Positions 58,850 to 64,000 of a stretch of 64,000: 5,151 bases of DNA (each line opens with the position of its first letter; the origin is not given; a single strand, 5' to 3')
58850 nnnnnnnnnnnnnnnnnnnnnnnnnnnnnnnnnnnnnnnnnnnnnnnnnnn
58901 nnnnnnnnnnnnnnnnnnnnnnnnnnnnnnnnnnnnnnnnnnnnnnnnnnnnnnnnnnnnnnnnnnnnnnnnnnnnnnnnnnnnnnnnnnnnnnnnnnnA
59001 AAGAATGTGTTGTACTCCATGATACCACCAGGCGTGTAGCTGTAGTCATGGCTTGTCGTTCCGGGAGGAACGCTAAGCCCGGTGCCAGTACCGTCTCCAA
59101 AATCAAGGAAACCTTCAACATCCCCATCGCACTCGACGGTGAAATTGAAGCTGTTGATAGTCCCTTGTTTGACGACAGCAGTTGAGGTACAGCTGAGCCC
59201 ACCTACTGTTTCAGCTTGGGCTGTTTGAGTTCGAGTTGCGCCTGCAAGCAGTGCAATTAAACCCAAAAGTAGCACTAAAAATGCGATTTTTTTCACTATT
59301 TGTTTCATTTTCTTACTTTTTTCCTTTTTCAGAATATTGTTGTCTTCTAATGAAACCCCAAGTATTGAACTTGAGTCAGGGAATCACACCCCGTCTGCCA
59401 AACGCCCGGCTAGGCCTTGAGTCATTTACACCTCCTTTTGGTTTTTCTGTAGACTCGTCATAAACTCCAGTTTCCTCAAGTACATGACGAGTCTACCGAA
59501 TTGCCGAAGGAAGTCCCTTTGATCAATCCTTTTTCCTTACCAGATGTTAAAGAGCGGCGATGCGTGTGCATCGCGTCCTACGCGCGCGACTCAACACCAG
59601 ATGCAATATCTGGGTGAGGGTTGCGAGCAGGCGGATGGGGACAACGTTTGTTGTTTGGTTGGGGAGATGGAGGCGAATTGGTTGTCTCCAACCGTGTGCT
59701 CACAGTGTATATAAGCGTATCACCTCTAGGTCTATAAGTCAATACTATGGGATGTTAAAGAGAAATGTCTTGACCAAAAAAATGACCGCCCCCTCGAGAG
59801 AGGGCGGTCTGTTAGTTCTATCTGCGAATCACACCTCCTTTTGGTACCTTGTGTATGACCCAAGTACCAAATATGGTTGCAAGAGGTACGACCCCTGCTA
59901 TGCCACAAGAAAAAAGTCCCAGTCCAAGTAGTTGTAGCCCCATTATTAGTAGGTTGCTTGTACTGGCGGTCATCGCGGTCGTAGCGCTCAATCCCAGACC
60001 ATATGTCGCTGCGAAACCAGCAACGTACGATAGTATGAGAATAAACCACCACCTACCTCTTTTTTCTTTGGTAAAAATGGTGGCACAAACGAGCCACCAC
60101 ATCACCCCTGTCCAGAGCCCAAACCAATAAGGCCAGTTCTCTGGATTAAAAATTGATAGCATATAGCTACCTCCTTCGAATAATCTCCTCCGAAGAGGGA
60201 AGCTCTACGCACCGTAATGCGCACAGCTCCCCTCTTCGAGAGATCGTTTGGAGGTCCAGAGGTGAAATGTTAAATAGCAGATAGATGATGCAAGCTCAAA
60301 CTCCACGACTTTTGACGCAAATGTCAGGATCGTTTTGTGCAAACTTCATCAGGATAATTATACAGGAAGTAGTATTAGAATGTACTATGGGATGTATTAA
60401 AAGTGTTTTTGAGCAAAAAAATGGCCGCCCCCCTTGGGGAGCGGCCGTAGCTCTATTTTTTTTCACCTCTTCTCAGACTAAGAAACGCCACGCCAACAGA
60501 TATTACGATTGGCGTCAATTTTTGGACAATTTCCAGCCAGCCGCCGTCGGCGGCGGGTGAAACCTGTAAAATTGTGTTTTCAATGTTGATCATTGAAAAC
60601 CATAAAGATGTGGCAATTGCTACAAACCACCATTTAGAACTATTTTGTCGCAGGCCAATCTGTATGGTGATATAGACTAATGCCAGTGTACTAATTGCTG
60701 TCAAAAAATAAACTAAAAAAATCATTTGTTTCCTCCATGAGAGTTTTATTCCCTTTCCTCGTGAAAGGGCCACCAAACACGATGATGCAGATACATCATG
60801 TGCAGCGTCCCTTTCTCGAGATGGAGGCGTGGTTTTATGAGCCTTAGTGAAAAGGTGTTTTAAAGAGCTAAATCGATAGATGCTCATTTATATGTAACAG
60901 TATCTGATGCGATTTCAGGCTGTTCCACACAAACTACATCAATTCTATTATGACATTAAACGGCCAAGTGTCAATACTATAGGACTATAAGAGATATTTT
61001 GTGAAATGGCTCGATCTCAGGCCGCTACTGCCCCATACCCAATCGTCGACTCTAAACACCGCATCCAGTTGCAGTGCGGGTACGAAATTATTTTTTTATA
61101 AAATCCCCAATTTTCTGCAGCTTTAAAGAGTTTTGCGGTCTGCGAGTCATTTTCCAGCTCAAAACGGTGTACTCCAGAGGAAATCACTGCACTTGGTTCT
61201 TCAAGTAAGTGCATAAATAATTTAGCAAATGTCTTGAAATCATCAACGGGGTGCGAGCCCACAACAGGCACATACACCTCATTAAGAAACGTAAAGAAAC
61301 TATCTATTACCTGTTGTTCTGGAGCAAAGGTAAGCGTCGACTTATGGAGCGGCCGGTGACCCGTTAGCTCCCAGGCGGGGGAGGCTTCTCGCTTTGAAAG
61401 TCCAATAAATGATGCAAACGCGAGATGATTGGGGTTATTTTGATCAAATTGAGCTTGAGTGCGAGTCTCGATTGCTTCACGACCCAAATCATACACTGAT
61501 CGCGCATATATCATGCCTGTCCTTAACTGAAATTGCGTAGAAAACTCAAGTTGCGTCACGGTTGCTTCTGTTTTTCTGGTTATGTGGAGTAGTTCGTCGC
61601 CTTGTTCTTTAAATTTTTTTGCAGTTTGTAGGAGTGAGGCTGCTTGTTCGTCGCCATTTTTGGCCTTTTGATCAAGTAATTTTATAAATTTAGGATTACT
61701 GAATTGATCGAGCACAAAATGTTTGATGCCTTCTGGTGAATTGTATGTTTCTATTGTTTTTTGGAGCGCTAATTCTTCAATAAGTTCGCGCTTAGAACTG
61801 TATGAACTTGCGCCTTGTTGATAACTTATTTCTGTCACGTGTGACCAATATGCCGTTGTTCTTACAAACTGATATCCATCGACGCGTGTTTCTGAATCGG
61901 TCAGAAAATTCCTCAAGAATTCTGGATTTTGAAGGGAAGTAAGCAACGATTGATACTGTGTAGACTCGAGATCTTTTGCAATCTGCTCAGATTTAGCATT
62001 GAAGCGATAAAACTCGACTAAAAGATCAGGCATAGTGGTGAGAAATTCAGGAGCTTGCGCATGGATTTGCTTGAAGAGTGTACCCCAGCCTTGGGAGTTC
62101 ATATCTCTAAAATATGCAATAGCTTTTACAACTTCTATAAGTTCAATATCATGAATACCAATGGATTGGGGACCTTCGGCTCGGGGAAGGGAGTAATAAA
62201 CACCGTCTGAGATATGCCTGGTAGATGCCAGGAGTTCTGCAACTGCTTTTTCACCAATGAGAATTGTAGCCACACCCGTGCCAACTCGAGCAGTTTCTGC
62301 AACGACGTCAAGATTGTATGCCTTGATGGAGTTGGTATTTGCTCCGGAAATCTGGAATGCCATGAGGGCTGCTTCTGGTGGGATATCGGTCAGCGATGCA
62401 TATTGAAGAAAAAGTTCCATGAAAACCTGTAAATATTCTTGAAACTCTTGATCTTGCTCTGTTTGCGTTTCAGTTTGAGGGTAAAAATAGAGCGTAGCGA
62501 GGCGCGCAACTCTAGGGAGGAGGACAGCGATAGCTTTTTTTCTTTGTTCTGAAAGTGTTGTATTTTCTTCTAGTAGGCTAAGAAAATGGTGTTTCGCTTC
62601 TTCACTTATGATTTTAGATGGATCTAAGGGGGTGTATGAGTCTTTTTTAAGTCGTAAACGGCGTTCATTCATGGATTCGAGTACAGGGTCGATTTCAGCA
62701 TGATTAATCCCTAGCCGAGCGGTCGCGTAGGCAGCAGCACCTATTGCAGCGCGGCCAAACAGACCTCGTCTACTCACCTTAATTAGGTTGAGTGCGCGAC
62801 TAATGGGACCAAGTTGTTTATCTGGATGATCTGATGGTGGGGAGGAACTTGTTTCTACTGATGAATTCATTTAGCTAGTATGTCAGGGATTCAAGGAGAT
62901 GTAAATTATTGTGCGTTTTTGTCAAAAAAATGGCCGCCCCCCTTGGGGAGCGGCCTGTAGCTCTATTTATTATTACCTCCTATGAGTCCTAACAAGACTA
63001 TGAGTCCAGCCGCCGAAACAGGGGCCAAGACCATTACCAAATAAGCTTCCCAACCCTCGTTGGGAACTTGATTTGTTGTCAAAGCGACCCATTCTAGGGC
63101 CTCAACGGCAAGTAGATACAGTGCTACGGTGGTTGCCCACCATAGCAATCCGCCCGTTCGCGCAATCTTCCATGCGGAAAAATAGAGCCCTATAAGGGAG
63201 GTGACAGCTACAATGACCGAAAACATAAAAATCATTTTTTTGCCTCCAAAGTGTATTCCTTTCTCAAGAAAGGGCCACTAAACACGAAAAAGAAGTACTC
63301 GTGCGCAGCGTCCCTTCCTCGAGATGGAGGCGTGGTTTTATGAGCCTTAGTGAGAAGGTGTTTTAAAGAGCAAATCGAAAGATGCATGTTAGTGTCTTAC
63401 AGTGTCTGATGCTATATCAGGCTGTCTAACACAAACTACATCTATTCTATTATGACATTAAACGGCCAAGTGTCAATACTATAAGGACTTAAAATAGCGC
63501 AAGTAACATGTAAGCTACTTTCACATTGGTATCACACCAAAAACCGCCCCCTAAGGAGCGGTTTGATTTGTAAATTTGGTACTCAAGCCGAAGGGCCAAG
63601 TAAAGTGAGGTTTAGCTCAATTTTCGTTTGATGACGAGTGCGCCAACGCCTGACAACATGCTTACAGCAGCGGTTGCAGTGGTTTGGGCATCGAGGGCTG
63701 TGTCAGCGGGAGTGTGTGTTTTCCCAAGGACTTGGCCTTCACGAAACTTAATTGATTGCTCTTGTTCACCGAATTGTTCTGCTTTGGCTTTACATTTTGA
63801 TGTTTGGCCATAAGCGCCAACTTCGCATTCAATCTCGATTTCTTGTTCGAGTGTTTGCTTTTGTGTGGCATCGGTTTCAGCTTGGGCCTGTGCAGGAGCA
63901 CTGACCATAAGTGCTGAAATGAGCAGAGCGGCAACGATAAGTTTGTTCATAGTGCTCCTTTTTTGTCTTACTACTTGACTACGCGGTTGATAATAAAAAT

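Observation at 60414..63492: The upstream leader is more conserved than the gene itself across a duplicated cassette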

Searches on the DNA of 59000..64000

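Call 41: search_with_rna_model(model_id=R1, source=window, start=59000, end=64000, filters=off, max_evalue=1e-7, make_alignment=true)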
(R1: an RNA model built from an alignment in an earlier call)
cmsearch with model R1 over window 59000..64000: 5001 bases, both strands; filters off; matches with E-value up to 1e-7: 3.
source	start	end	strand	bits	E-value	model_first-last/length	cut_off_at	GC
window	60732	60942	-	253.3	2.2e-65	1-211/211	no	0.43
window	63243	63444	-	238.5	1.5e-61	1-211/211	no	0.44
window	60169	60352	-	34.4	1.4e-08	1-211/211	no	0.47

Alignment A10: 3 matches aligned to the model, 217 columns, each read 5' to 3' on its own strand. Consensus structure (alignment columns), stored with it:
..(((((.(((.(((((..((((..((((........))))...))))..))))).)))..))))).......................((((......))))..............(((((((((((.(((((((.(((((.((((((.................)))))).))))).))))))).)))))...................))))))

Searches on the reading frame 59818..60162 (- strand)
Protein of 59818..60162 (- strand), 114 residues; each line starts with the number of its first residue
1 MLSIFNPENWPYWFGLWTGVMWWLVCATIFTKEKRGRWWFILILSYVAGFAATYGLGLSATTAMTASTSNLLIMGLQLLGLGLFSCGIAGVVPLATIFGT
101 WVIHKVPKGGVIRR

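Call 10: search_protein_families(library=pfam, proteins=[window:59818-60162:-], max_evalue=1)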
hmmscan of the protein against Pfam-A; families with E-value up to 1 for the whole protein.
window:59818-60162:- (114 aa): 0 families

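Call 71: search_protein_families(library=phrogs, proteins=[window:59818-60162:-], max_evalue=0.1)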
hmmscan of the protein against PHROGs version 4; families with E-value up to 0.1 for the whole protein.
window:59818-60162:- (114 aa): 0 families

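Call 72: search_protein_families(library=ncbifam, proteins=[window:59818-60162:-], max_evalue=0.1)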
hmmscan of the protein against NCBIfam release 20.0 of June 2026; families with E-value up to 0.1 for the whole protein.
window:59818-60162:- (114 aa): 0 families

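Call 73: search_protein_families(library=padloc, proteins=[window:59818-60162:-], max_evalue=0.1)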
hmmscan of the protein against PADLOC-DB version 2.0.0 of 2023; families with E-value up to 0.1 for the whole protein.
window:59818-60162:- (114 aa): 0 families

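Call 96: predict_structure(protein=window:59818-60162:-)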
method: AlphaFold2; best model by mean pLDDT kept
length: 114 residues; sequences in the alignment: 1
mean_pLDDT: 66.2   pTM: 0.37
mean pLDDT of the five models: 66.2, 63.8, 61.9, 61.2, 60.7
residues with pLDDT >= 90: 0; 70-90: 30; 50-70: 84; < 50: 0
segments of 3 or more residues with pLDDT < 50: none
pLDDT, mean of each block of 10 residues (from residue 1): 65 73 68 62 68 63 57 68 66 73 68 62
secondary structure, 60 per line:
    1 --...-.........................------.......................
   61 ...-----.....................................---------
elements in order: H7-31 H38-63 H69-105
